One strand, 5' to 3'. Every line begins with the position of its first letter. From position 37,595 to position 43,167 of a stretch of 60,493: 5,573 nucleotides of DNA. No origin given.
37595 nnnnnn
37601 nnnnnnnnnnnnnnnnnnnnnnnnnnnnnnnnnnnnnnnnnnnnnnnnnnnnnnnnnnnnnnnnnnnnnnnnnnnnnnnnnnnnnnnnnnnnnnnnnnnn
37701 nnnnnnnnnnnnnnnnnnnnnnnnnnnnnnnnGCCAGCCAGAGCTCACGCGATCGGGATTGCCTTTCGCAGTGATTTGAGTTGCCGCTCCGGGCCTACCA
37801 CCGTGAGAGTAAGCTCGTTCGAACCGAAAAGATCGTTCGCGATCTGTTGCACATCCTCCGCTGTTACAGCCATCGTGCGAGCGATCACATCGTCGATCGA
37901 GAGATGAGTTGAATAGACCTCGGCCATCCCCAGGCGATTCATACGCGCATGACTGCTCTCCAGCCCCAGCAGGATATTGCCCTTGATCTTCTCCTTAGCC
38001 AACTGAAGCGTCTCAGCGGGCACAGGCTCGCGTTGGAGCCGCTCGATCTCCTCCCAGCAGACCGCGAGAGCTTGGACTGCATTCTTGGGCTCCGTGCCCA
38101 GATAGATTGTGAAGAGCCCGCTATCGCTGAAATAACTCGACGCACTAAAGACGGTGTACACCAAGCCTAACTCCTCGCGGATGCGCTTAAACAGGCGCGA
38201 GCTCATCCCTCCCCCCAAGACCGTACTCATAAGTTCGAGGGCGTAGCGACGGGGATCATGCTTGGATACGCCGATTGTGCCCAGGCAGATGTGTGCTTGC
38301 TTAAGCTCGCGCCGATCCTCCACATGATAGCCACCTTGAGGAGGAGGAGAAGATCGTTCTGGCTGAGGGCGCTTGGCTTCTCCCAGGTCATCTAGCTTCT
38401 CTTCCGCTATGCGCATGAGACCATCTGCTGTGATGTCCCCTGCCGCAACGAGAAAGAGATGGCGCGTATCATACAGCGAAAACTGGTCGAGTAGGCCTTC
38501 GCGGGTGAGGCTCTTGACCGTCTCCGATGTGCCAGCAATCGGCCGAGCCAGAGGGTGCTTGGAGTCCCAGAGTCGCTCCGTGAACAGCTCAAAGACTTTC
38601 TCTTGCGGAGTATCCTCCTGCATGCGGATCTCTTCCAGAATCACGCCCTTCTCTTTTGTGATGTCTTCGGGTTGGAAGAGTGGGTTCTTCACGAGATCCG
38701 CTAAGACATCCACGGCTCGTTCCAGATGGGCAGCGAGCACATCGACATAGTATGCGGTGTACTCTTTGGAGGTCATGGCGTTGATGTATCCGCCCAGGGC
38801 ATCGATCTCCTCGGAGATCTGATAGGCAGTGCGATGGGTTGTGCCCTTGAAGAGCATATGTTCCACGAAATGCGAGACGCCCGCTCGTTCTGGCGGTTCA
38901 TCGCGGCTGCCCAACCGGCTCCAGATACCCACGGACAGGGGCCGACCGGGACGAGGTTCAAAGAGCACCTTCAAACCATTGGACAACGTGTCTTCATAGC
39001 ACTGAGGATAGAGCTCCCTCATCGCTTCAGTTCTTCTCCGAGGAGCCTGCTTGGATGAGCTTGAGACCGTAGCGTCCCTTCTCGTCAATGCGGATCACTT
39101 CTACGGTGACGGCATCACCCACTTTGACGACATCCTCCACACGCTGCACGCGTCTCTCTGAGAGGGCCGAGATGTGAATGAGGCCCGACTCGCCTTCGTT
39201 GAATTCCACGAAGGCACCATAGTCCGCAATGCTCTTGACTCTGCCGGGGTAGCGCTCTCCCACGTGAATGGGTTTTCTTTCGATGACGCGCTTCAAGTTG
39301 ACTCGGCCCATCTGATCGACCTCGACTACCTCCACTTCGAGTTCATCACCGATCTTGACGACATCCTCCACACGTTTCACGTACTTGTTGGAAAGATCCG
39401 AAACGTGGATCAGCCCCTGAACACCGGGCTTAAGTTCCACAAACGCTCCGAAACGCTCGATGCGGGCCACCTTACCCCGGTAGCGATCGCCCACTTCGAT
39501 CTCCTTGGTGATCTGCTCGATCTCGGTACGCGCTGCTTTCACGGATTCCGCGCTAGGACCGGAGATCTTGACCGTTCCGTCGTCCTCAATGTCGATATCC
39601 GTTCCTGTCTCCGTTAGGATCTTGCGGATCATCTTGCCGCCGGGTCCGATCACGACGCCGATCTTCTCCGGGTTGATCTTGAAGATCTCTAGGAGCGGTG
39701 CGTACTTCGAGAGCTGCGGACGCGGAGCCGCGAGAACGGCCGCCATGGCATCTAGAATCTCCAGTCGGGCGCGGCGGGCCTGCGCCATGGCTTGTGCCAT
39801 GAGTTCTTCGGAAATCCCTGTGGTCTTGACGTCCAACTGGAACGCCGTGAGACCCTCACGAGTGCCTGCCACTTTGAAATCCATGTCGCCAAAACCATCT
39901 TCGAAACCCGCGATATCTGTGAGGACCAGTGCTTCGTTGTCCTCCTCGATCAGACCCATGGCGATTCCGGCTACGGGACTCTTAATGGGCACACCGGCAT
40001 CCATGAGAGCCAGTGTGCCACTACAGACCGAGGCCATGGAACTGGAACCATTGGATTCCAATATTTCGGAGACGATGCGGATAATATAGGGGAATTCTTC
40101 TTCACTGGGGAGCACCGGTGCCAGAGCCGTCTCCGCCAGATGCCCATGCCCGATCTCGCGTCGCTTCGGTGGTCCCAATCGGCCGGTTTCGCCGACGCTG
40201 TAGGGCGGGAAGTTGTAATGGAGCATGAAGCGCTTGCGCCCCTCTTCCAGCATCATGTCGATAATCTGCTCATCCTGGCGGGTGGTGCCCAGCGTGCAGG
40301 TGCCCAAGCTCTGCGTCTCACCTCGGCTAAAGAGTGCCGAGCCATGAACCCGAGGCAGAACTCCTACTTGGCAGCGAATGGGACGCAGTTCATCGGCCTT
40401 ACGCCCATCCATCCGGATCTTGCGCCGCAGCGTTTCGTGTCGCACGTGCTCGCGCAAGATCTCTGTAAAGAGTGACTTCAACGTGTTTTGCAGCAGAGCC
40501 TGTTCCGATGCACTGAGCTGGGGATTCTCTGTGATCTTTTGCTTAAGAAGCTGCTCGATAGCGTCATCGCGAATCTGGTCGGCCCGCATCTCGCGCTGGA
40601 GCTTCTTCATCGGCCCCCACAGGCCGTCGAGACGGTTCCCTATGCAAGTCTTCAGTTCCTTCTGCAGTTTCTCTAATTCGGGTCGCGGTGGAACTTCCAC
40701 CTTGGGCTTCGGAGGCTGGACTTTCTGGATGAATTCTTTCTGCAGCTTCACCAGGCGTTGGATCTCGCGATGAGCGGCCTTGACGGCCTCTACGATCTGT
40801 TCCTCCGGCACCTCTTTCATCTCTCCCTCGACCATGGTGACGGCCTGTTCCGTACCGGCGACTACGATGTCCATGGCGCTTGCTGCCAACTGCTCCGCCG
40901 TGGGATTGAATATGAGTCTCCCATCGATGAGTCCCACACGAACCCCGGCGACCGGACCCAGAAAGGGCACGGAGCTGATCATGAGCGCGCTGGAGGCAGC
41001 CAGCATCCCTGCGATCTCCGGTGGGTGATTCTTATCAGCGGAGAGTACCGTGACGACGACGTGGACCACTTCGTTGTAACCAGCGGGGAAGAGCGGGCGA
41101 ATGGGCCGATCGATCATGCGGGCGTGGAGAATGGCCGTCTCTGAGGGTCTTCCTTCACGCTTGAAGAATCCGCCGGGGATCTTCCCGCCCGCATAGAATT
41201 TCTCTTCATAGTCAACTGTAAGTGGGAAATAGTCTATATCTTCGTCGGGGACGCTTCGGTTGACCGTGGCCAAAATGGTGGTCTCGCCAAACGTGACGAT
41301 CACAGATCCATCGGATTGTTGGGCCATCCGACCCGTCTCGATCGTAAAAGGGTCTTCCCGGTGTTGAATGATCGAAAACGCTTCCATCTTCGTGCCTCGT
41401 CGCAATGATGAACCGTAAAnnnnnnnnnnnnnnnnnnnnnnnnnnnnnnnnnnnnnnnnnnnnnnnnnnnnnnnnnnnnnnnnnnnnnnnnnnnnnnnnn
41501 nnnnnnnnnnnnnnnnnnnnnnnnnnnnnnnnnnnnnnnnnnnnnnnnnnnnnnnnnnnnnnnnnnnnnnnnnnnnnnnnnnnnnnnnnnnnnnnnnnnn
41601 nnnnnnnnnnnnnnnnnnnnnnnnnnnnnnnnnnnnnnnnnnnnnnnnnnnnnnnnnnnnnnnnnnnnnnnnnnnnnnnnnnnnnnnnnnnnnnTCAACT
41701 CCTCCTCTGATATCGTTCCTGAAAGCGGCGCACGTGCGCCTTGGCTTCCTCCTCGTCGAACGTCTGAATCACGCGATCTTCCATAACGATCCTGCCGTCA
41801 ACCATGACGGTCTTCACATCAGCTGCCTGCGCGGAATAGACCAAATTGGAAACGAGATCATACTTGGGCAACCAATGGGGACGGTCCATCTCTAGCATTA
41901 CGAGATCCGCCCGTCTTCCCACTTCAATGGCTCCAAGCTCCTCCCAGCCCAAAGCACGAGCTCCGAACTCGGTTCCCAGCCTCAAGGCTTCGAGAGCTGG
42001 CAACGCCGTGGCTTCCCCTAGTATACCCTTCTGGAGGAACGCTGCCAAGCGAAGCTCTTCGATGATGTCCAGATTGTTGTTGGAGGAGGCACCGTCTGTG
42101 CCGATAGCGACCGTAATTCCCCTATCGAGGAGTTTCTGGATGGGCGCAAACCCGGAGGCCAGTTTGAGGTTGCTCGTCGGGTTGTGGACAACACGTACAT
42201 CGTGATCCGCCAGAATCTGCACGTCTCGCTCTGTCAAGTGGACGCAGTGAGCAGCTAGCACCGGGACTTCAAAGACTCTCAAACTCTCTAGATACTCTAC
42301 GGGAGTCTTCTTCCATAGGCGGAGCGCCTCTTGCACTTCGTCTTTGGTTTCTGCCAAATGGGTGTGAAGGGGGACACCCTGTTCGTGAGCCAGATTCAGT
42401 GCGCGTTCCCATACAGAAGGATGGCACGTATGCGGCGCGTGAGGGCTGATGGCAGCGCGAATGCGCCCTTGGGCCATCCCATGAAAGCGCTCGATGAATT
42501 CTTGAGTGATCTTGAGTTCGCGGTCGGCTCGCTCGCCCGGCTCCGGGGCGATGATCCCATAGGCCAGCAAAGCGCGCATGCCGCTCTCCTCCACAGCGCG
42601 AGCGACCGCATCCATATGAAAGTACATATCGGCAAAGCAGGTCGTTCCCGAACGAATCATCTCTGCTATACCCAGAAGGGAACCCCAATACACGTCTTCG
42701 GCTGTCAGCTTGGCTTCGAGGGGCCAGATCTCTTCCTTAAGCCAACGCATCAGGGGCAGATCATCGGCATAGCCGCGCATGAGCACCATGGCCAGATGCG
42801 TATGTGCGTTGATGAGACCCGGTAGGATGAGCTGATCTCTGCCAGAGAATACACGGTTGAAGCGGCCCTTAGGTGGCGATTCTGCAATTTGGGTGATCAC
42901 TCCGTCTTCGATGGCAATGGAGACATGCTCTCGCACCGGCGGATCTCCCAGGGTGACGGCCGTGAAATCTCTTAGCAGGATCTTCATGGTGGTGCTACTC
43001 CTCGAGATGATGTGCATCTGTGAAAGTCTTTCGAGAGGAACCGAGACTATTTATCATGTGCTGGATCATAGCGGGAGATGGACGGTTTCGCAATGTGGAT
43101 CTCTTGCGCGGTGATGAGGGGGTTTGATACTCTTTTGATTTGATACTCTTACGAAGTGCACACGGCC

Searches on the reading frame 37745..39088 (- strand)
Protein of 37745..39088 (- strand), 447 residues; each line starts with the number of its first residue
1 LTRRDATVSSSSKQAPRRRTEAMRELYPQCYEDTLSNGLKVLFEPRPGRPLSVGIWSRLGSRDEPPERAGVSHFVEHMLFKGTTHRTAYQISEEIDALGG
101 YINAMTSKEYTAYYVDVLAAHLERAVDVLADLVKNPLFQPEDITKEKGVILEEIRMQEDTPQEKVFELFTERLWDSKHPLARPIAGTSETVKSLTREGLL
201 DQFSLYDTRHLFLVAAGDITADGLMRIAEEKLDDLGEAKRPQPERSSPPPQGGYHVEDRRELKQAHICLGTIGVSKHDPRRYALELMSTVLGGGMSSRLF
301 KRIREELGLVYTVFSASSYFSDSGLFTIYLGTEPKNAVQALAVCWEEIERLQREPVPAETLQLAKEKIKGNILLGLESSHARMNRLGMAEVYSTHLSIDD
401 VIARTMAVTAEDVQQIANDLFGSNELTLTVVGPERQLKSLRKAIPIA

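Call 14: search_protein_families(library=pfam, proteins=[window:37745-39088:-])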
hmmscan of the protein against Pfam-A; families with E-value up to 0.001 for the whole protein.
window:37745-39088:- (447 aa): 2 families
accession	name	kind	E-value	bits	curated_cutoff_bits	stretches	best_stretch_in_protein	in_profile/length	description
PF00675.25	Peptidase_M16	-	9.9e-39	133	22.3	1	49-187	11-148/149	Insulinase (Peptidase family M16)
PF05193.26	Peptidase_M16_C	-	2.5e-38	132.2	23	1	205-367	14-180/181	Peptidase M16 inactive domain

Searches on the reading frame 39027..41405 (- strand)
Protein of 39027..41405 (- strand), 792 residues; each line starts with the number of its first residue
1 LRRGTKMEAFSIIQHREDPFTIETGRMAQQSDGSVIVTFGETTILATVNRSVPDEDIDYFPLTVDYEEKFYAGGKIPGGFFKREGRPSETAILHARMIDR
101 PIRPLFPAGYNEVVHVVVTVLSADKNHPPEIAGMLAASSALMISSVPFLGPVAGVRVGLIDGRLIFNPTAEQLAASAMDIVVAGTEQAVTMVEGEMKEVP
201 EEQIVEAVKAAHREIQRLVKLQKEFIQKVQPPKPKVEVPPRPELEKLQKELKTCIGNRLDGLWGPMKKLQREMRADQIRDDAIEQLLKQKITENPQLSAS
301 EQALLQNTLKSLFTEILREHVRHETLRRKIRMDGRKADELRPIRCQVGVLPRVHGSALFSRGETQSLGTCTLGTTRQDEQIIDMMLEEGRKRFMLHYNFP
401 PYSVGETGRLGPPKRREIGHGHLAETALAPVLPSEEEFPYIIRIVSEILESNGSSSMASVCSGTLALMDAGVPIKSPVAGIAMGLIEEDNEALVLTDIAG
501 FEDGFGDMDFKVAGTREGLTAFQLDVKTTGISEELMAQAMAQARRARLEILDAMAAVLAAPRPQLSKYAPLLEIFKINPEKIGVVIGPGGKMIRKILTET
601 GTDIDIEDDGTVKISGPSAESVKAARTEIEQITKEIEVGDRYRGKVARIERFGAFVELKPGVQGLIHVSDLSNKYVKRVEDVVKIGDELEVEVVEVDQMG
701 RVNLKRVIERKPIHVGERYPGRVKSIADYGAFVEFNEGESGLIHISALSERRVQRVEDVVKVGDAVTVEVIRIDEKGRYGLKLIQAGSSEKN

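Call 14: search_protein_families(library=pfam, proteins=[window:39027-41405:-])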
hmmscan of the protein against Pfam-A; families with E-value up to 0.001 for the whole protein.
window:39027-41405:- (792 aa): 7 families
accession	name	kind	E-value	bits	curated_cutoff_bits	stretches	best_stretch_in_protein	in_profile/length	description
PF01138.27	RNase_PH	-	2.4e-60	203.1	25.5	2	19-147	4-130/130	3' exoribonuclease family, domain 1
PF00575.29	S1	-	6.5e-33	113.4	22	2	636-702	2-69/74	S1 RNA binding domain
PF03725.20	RNase_PH_C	-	2.9e-23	82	20.8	2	150-213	1-66/67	3' exoribonuclease family, domain 2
PF00013.35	KH_1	-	7.4e-15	54.9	21.5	1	574-631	3-66/66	KH domain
PF23459.1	S1_RRP5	-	8.3e-10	39.5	27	1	639-700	4-65/72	RRP5 S1 domain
PF03726.19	PNPase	-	9.4e-06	26.5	24.6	1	247-336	2-81/81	Polyribonucleotide nucleotidyltransferase, RNA binding domain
PF07650.23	KH_2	-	0.00019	21.6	22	1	574-613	28-67/78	KH domain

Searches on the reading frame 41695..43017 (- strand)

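Call 55: search_protein_families(library=pfam, proteins=[window:41695-43017:-], max_evalue=0.00001)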
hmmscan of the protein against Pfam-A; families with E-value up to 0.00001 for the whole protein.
window:41695-43017:- (440 aa): 2 families
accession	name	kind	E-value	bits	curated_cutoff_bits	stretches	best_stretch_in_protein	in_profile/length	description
PF01979.26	Amidohydro_1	-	6.3e-83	279.3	25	1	64-411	2-345/345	Amidohydrolase family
PF07969.17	Amidohydro_3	-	4.3e-17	63.2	29.7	1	203-411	264-471/472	Amidohydrolase family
